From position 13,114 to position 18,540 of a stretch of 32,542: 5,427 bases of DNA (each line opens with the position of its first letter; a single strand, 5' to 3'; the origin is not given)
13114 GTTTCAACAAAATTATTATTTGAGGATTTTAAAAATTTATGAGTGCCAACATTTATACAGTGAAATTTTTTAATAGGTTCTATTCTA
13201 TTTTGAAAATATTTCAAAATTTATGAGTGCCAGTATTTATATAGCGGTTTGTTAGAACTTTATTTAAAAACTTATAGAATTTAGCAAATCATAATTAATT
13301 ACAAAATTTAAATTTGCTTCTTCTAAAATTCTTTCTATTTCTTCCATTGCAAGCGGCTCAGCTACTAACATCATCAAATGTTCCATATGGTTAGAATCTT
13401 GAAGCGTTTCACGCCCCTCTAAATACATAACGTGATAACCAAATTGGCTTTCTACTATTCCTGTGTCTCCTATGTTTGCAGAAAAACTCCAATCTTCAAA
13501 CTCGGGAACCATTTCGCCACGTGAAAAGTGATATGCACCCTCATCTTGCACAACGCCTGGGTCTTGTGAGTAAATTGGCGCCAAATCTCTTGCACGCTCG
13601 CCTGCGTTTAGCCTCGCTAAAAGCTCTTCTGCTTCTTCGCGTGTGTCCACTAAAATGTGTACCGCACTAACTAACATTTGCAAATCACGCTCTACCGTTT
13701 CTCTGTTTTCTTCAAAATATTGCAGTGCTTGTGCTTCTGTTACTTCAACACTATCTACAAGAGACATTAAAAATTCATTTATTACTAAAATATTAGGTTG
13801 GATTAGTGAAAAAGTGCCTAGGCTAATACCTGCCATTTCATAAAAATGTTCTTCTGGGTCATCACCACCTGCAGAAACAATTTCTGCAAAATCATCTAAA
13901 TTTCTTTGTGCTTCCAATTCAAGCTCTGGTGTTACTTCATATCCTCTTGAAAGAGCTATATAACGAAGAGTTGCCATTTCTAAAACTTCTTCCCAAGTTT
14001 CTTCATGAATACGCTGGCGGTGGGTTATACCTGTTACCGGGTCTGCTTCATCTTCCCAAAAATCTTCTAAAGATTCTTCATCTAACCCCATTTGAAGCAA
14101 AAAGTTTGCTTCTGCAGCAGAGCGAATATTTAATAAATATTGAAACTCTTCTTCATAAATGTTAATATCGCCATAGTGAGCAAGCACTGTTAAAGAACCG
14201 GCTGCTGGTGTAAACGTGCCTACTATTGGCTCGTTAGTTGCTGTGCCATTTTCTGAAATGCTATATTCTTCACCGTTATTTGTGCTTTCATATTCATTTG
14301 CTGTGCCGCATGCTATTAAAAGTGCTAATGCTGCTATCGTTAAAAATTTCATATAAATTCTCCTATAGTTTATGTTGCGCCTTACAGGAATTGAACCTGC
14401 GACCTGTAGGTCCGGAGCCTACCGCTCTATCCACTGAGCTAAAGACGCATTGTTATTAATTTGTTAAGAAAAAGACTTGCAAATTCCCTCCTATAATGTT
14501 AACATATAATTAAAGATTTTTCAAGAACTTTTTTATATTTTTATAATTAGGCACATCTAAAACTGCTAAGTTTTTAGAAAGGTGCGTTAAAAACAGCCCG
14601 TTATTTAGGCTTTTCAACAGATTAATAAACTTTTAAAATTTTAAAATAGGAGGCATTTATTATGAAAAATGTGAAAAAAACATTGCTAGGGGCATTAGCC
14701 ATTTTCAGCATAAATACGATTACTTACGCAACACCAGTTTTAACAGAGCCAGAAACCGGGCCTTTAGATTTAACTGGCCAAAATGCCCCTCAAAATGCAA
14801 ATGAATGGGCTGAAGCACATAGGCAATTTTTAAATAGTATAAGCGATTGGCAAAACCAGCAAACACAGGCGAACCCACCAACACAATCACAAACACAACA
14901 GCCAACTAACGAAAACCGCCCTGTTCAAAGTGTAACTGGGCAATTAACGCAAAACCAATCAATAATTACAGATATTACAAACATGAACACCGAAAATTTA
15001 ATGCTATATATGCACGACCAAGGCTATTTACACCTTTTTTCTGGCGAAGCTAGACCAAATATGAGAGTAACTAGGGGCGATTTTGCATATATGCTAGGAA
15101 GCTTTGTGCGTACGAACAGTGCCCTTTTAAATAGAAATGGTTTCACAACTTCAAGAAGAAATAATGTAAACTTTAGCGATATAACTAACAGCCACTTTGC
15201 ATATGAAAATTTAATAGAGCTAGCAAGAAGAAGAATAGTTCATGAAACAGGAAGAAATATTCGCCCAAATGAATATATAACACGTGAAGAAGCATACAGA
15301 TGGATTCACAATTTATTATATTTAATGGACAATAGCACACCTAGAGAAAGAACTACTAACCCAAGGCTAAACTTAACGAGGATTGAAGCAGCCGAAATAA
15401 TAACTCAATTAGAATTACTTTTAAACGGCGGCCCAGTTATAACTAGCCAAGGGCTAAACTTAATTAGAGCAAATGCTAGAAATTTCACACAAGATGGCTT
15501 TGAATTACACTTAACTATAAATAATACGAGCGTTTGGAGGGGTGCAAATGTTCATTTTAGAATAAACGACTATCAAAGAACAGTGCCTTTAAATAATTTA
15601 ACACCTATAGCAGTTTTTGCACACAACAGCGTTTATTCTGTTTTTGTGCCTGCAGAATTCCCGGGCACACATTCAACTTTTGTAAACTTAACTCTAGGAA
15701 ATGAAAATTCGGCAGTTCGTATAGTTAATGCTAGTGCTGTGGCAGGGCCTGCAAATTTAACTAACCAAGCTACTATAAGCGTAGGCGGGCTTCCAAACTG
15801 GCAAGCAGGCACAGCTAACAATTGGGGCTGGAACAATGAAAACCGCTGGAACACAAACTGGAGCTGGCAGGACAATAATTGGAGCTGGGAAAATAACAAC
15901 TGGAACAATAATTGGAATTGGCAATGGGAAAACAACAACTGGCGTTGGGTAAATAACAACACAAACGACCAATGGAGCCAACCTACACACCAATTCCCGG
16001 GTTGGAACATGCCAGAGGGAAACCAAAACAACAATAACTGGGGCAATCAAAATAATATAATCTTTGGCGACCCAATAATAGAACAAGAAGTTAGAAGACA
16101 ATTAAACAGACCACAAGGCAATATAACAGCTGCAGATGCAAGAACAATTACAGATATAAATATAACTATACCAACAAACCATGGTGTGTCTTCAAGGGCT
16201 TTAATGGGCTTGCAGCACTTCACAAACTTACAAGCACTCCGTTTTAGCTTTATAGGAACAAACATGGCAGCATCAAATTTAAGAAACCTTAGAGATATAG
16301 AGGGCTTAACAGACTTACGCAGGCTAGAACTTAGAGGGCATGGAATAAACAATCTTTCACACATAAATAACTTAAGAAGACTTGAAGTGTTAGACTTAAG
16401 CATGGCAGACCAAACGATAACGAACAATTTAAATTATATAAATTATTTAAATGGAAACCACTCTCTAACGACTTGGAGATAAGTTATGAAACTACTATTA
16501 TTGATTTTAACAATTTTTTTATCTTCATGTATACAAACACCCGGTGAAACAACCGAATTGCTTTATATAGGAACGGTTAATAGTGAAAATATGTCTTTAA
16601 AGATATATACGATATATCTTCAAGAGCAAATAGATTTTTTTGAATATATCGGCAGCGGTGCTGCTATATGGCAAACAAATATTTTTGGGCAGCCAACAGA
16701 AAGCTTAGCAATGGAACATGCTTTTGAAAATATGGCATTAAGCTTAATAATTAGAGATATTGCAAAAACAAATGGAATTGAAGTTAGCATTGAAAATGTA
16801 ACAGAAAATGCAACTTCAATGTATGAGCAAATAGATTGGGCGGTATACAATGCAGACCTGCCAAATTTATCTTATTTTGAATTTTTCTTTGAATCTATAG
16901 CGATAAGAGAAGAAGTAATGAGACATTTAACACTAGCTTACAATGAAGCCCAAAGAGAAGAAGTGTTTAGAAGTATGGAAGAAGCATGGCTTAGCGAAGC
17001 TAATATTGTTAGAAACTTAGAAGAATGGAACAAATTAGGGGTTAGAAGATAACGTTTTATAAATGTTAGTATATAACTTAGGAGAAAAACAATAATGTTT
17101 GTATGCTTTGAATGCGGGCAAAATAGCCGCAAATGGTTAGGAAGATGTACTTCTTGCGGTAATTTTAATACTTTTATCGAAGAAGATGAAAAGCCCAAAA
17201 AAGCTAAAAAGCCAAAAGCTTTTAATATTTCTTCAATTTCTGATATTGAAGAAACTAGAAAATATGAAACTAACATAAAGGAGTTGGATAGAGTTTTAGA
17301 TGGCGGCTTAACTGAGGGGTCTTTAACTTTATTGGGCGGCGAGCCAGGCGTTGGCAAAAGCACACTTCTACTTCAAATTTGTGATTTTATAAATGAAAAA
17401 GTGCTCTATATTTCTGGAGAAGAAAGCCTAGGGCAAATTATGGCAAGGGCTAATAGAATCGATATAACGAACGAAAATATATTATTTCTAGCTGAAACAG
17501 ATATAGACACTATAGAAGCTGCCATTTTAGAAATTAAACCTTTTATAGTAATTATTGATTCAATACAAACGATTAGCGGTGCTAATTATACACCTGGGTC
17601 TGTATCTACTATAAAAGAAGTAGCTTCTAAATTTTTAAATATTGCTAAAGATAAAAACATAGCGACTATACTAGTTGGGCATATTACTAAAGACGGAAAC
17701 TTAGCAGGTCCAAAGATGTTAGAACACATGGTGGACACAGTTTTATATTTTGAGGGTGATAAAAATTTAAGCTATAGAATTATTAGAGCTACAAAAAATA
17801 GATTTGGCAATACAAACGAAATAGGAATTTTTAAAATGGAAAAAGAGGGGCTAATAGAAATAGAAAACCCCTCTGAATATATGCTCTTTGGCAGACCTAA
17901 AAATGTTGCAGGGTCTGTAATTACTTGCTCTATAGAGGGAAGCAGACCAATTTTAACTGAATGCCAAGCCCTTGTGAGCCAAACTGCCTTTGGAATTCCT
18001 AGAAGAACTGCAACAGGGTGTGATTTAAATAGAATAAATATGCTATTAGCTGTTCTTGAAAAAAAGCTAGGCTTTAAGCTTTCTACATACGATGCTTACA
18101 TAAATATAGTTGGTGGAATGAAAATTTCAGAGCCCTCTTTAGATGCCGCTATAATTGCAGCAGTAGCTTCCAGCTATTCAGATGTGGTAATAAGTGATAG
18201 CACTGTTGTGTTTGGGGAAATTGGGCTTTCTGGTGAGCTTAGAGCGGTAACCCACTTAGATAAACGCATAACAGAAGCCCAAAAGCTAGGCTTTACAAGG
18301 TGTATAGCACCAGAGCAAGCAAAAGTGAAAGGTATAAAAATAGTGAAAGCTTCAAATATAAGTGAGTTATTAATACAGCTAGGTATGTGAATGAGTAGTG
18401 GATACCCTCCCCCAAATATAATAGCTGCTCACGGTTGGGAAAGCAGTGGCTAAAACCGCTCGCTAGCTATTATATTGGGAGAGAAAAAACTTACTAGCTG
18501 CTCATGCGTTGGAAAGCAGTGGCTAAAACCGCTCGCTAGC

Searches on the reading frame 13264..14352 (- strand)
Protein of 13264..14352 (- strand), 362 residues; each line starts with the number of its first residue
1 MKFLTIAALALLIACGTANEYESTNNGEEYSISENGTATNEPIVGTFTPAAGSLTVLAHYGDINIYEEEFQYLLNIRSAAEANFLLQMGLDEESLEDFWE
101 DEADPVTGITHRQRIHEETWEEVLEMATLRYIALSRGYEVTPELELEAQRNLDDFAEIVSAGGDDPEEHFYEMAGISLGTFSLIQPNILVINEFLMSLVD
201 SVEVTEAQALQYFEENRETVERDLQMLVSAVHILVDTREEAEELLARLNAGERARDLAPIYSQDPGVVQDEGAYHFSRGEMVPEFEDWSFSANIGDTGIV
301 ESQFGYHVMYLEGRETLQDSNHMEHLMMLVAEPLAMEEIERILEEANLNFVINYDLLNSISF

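Call 31: search_protein_families(library=pfam, proteins=[window:13264-14352:-], max_evalue=0.0001)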
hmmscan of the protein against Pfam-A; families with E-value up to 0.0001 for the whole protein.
window:13264-14352:- (362 aa): 3 families
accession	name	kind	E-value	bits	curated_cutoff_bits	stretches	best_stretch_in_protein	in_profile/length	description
PF13616.12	Rotamase_3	-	4.9e-13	50.1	22.5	1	237-309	36-110/116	PPIC-type PPIASE domain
PF00639.27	Rotamase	-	2.6e-12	48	21.7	1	236-312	17-96/97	PPIC-type PPIASE domain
PF13145.12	Rotamase_2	-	5.6e-07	30.8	27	1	204-315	1-109/121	PPIC-type PPIASE domain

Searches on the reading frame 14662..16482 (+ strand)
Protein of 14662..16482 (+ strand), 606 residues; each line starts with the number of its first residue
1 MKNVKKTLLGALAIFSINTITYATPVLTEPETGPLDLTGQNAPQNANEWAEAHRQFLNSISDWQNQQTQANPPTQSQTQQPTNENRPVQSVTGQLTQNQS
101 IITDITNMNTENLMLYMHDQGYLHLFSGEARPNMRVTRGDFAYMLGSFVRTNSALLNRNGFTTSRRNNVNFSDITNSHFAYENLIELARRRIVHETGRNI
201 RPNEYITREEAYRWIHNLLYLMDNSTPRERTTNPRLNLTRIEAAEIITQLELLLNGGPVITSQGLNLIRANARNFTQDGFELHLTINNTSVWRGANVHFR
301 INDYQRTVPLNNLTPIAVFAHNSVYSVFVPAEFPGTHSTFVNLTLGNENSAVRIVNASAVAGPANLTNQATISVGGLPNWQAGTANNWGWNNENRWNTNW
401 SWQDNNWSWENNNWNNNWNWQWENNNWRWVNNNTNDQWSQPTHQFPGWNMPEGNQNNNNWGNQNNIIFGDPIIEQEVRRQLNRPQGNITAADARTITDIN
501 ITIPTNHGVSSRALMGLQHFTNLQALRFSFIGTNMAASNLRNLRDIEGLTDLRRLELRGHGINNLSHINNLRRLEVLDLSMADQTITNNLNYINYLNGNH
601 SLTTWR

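Call 31: search_protein_families(library=pfam, proteins=[window:14662-16482:+], max_evalue=0.0001)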
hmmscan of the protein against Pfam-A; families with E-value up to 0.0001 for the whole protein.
window:14662-16482:+ (606 aa): 2 families
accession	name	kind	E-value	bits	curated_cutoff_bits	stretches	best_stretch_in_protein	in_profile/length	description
PF00395.25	SLH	-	8.5e-09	35.7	20.8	1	170-211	1-43/44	S-layer homology domain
PF23952.1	LRR_EndoS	-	8e-05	23.3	27.9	0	468-580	1-114/116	Endo-beta-N-acetylglucosaminidase EndoS LRR domain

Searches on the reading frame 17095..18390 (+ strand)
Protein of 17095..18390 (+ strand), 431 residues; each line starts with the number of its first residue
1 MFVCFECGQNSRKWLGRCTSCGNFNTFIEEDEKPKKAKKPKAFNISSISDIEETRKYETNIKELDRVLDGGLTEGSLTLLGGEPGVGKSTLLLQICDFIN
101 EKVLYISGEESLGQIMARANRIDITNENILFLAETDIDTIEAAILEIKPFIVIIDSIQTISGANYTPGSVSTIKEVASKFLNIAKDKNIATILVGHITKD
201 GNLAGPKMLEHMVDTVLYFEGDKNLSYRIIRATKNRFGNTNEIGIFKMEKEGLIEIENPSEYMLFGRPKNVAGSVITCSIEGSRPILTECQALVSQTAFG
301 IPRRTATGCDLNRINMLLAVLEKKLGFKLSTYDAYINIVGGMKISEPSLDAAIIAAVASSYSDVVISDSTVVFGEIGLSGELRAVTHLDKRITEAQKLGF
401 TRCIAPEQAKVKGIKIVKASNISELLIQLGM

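Call 31: search_protein_families(library=pfam, proteins=[window:17095-18390:+], max_evalue=0.0001)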
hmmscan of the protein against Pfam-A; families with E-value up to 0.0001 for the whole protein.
window:17095-18390:+ (431 aa): 7 families
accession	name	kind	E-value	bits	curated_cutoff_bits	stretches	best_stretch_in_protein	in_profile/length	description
PF06745.19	ATPase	-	4.5e-15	56.1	26.6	1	58-124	2-72/231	KaiC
PF13481.12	AAA_25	-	4.9e-14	52.9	27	1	53-201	11-194/195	AAA domain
PF03796.21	DnaB_C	-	7.7e-09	35.7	27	1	58-161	3-113/255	DnaB-like helicase C terminal domain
PF18073.7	Zn_ribbon_LapB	-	3.2e-08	33.6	25.7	1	2-29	1-28/28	Rubredoxin metal binding domain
PF13541.12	ChlI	-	4.4e-06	27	27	1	325-408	36-120/121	Subunit ChlI of Mg-chelatase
PF00004.35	AAA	-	1.1e-05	26.4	21.2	1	79-195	2-106/131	ATPase family associated with various cellular activities (AAA)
PF13191.12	AAA_16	-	7.3e-05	23.8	32.6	0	59-109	7-59/167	AAA ATPase domain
